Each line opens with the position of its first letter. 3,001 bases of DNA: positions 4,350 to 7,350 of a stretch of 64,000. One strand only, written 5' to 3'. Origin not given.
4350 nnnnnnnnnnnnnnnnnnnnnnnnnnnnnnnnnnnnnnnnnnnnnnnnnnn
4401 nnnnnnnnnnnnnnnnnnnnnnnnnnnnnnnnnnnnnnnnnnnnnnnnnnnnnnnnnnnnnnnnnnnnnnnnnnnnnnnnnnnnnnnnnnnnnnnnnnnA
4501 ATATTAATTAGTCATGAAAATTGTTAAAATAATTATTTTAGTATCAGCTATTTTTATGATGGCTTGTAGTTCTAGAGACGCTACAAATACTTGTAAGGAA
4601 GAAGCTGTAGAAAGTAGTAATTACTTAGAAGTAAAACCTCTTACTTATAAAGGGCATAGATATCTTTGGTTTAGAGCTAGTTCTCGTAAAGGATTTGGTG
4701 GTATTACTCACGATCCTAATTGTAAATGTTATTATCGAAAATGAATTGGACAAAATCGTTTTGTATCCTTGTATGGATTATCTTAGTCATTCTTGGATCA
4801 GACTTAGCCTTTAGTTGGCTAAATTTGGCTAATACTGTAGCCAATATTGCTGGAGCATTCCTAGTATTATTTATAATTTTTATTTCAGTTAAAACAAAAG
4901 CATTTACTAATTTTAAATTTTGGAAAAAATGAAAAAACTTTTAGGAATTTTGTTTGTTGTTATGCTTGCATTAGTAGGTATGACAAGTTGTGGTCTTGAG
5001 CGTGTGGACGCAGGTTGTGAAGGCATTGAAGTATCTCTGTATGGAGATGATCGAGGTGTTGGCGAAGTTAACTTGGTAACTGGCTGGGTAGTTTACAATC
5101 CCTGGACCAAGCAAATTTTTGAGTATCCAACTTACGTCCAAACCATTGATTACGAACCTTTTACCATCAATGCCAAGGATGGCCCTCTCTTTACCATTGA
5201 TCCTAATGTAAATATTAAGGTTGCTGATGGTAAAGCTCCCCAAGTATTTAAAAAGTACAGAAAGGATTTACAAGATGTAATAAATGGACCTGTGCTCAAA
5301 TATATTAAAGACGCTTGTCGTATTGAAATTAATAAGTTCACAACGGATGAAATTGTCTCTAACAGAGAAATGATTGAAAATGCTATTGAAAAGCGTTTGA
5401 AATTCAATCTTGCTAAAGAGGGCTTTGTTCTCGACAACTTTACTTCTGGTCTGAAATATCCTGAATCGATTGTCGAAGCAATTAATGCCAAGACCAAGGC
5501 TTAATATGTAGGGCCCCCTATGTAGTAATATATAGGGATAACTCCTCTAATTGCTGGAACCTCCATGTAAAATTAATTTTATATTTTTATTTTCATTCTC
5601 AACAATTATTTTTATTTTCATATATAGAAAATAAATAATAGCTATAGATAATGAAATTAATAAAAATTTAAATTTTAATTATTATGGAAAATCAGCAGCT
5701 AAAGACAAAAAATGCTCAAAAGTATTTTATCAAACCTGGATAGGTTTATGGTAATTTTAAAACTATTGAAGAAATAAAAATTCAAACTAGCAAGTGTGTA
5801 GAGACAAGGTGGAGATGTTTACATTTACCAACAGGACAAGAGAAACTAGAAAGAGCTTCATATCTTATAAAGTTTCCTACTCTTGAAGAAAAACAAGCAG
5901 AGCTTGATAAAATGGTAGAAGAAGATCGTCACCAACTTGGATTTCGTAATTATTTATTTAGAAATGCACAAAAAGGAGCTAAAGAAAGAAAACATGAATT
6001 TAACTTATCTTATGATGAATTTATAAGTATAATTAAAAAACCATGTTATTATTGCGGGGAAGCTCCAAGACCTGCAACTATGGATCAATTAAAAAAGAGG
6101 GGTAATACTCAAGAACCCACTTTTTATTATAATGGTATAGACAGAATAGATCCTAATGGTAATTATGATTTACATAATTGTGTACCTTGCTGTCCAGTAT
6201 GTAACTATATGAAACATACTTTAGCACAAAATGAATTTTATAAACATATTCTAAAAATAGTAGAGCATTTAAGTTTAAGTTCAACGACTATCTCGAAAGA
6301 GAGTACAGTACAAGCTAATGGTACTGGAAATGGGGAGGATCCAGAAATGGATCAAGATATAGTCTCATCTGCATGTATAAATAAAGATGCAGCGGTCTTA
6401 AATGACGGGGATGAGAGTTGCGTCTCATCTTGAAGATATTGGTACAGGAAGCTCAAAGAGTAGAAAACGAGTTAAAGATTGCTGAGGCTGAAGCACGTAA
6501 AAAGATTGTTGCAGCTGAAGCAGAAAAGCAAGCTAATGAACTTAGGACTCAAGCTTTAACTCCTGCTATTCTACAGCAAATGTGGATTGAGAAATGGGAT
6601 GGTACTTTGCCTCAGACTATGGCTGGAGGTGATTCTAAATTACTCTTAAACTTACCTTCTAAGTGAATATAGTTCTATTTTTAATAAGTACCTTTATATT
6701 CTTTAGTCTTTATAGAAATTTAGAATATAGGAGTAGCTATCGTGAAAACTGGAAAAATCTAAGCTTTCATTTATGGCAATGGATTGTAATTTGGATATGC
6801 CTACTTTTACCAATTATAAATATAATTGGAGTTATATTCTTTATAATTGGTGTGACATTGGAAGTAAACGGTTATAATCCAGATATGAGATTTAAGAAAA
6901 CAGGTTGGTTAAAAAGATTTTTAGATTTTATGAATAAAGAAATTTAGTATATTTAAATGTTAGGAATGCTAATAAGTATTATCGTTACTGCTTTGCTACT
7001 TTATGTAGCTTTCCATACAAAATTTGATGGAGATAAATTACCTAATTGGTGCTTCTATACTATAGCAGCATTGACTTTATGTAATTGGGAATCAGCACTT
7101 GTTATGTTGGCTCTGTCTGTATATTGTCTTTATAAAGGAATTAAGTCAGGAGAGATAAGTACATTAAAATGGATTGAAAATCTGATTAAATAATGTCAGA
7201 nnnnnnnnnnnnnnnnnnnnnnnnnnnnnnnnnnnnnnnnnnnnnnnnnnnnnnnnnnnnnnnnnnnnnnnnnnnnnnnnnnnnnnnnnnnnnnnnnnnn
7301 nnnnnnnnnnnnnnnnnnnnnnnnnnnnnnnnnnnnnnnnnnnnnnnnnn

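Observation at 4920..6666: SPFH/band-7 lipoprotein gene split by a 0.94-kb HNH-endonuclease-bearing element (probable group I intron)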

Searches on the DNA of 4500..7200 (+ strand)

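Call 3: search_rna_families(source=window, start=5300, end=6700, threshold=evalue, max_evalue=10, show_alignments=3)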
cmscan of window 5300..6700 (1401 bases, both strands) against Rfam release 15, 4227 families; matches with E-value up to 10: 3.
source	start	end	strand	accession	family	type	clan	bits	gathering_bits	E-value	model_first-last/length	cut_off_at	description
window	6240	6386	+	RF00028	Intron_gpI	Intron;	-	20.1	50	0.02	1-253/253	no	Group I catalytic intron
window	6161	6222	-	RF04238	mir-4012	Gene; miRNA;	-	16.4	80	8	1-63/63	no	mir-4012 microRNA precursor family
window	5733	5795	-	RF01158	SNORD108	Gene; snRNA; snoRNA; CD-box;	-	16.3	46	7.8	1-71/71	no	Small nucleolar RNA SNORD108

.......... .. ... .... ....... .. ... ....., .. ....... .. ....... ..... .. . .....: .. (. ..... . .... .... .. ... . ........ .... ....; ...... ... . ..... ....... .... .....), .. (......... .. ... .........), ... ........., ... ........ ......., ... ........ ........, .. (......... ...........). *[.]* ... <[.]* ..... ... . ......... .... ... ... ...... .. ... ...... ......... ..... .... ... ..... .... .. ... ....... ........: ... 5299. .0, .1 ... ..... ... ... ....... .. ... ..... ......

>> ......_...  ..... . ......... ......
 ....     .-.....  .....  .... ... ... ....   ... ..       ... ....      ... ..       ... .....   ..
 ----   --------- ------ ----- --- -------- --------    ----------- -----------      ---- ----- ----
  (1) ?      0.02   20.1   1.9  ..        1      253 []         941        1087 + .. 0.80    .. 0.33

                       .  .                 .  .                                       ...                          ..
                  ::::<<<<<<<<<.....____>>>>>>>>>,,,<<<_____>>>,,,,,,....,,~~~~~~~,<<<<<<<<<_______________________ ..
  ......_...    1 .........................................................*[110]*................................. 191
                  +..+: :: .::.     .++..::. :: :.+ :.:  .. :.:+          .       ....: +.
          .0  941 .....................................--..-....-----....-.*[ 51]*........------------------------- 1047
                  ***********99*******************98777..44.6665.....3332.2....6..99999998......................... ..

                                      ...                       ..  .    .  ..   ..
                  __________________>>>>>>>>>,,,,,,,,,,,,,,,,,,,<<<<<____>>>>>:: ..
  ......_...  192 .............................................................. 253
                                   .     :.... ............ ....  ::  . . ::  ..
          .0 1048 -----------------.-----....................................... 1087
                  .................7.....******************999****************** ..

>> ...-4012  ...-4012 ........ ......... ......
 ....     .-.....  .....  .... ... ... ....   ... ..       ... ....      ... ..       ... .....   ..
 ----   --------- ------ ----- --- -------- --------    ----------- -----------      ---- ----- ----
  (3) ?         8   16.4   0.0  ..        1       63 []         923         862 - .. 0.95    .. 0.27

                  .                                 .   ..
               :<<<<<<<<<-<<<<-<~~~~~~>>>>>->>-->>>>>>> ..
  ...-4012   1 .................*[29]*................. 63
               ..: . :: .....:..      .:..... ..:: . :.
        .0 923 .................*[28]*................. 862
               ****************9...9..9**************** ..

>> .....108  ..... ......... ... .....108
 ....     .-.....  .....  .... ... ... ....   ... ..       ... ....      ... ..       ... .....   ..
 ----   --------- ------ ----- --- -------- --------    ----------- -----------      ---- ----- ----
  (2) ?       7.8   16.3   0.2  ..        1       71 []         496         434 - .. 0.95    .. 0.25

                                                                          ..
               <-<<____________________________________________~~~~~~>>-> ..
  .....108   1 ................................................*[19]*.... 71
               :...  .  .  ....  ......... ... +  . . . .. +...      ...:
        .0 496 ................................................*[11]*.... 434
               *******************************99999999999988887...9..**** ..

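Call 5: search_dna_similar(query=window:4500-7200:+, collection=phages, mode=distant, max_rows=30)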
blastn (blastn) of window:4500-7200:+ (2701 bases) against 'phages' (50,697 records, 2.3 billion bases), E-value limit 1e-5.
Records with a match: 67; places in all: 67; records where one place covers at least 80% of the query: 0.
Best place of each record, by identity: 80-90% 3; 60-80% 64.
By first word of the organism name: Escherichia 14; uncultured 13; Bacillus 13; Campylobacter 10; Bacteroides 3; IAS 2; Dickeya 2; Clostridioides 2; Salmonella 2; bajarodcaudo 1; and 5 more.
By host as written in the record: - 16; Campylobacter jejuni 10; Escherichia coli 9; Bacteroides intestinalis DSM 108646 3; Bacillus subtilis KACC 17797 3; Homo sapiens 2; Dickeya solani MK10 2; Bacillus subtilis (natto) 2; and 16 more.
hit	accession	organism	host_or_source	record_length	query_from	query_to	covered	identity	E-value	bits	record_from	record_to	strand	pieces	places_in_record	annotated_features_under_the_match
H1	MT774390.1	uncultured phage cr85_1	human feces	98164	505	2107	24%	69.4%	5e-41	251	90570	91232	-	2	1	serine protease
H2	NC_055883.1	uncultured phage cr85_1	human feces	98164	505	2107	24%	69.4%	5e-41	251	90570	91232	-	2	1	serine protease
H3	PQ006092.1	bajarodcaudo virus 1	Chaetodipus spinatus feces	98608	505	2098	23%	67.4%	6e-28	202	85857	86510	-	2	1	high frequency of lysogenization C protein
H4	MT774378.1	uncultured phage cr106_1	human feces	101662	508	2113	20%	69.7%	9e-26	234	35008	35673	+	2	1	hypothetical protein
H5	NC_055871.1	uncultured phage cr106_1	human feces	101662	508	2113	20%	69.7%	9e-26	234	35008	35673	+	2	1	hypothetical protein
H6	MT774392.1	uncultured phage cr128_1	human feces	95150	381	2107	20%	68.9%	8e-20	188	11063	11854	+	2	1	SPFH domain/band 7 family protein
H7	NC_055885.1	uncultured phage cr128_1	human feces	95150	381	2107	20%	68.9%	8e-20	188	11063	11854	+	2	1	SPFH domain/band 7 family protein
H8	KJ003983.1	IAS virus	Homo sapiens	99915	490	994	19%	68.1%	2e-41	178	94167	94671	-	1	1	record has no annotation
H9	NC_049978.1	IAS virus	Homo sapiens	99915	490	994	19%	68.1%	2e-41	178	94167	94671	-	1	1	prohibitin family protein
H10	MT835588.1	Bacteriophage sp.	human fecal samples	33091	1635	1938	11%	69.8%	7e-21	109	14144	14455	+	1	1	record has no annotation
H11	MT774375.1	uncultured phage cr50_1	human feces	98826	1632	1876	9%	70.8%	1e-17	99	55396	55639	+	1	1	hypothetical protein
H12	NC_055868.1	uncultured phage cr50_1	human feces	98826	1632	1876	9%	70.8%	1e-17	99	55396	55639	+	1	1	HNH endonuclease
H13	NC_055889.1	uncultured phage cr53_1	human feces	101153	1635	1837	8%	74.0%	8e-20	105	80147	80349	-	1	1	HNH endonuclease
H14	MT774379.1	uncultured phage cr118_1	human feces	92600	1778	1942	6%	72.4%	1e-16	96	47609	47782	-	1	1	hypothetical protein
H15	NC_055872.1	uncultured phage cr118_1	human feces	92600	1778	1942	6%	72.4%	1e-16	96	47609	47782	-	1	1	hypothetical protein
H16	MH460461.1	Dickeya phage vB_DsoM_JA29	Dickeya solani MK10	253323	1791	1942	6%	70.4%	7e-8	67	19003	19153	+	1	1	putative thymidylate synthase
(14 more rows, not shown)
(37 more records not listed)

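Call 9: get_annotated_region(hit=H16, flank=2000)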
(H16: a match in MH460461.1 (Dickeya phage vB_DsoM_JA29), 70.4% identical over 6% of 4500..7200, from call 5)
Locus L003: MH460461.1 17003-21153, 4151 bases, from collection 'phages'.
description: Dickeya phage vB_DsoM_JA29, complete genome.
organism: Dickeya phage vB_DsoM_JA29 (NCBI taxid 2283031)
taxonomy: Viruses; Duplodnaviria; Heunggongvirae; Uroviricota; Caudoviricetes; Salmondvirus; Salmondvirus JA29
host: Dickeya solani MK10; source: waterway; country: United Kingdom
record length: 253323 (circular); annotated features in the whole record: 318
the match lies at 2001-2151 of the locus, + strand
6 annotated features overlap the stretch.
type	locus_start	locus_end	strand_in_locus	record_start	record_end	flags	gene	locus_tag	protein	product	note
CDS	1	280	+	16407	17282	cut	-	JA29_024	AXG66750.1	hypothetical protein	-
CDS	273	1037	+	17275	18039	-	-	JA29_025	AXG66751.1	putative thymidylate synthase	-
CDS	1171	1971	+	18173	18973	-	-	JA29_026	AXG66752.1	putative GIY-YIG family homing endonuclease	-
CDS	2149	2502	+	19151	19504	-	-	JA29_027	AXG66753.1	putative thymidylate synthase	-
CDS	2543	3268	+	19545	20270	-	-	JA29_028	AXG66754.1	hypothetical protein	-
CDS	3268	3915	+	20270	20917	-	-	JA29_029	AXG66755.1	hypothetical protein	-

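Call 10: get_annotated_region(hit=H12, flank=2500)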
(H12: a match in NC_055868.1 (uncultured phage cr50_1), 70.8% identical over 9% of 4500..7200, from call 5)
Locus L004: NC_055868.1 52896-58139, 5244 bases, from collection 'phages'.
description: CrAssphage cr50_1, complete genome.
organism: uncultured phage cr50_1 (NCBI taxid 2772059)
taxonomy: Viruses; Duplodnaviria; Heunggongvirae; Uroviricota; Caudoviricetes; Crassvirales; Suoliviridae; Boorivirinae; Cohcovirus; Cohcovirus hiberniae
host: -; source: human feces; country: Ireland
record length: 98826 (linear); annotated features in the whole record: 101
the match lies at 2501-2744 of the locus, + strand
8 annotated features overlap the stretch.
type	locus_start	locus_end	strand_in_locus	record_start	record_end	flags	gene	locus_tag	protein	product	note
CDS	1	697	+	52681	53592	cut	-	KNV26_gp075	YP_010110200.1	DNA helicase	gp_05242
CDS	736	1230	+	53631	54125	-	-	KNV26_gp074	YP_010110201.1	hypothetical protein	gp_05243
CDS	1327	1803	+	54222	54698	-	-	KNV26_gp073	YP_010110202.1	nucleotide-binding protein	gp_05244; nucleotide-binding protein, hypothetical prophage function, DNA repair and recombination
CDS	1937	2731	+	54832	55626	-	-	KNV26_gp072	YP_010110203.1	HNH endonuclease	gp_05245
CDS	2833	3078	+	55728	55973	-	-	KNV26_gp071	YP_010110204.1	hypothetical protein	gp_05246; AAA domain, phage P-loop domain, flagella-related protein H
CDS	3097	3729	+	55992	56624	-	-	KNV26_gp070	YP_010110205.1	hypothetical protein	gp_05247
CDS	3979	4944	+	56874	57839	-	-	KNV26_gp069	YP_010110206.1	DNA primase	gp_05248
CDS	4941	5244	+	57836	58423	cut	-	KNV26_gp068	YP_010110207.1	phosphoesterase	gp_05249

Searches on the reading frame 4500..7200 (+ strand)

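Call 22: search_protein_families(library=phrogs, proteins=[L004:1937-2728:+], max_evalue=0.01)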
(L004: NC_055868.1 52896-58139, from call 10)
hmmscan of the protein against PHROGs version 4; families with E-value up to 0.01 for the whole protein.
L004:1937-2728:+ (264 aa): 10 families
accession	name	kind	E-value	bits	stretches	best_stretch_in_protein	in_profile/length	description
phrog_1035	-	DNA, RNA and nucleotide metabolism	2.1e-23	84.6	1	29-250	7-246/271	endonuclease VII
phrog_3118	-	DNA, RNA and nucleotide metabolism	1.5e-16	61.7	1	137-234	18-114/287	HNH endonuclease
phrog_3322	-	DNA, RNA and nucleotide metabolism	1.1e-15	58.8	1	94-234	6-151/162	endonuclease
phrog_4592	-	moron, auxiliary metabolic gene and host takeover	2.6e-09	38.2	1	137-220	64-138/170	decoy of host sigma70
phrog_1400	-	moron, auxiliary metabolic gene and host takeover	1.1e-08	36.2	1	136-242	12-112/251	Srd anti-sigma factor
phrog_8294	-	unknown function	8.2e-06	26.8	0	83-103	33-53/56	-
phrog_559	-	DNA, RNA and nucleotide metabolism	8.5e-06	25.8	1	26-163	152-257/607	HNH endonuclease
phrog_2214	-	DNA, RNA and nucleotide metabolism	8e-05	22.9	1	145-235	176-255/429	HNH endonuclease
phrog_15463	-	DNA, RNA and nucleotide metabolism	9.9e-05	22.6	1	93-252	86-219/435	HNH endonuclease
phrog_2118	-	DNA, RNA and nucleotide metabolism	0.0033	18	1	163-230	176-235/301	HNH endonuclease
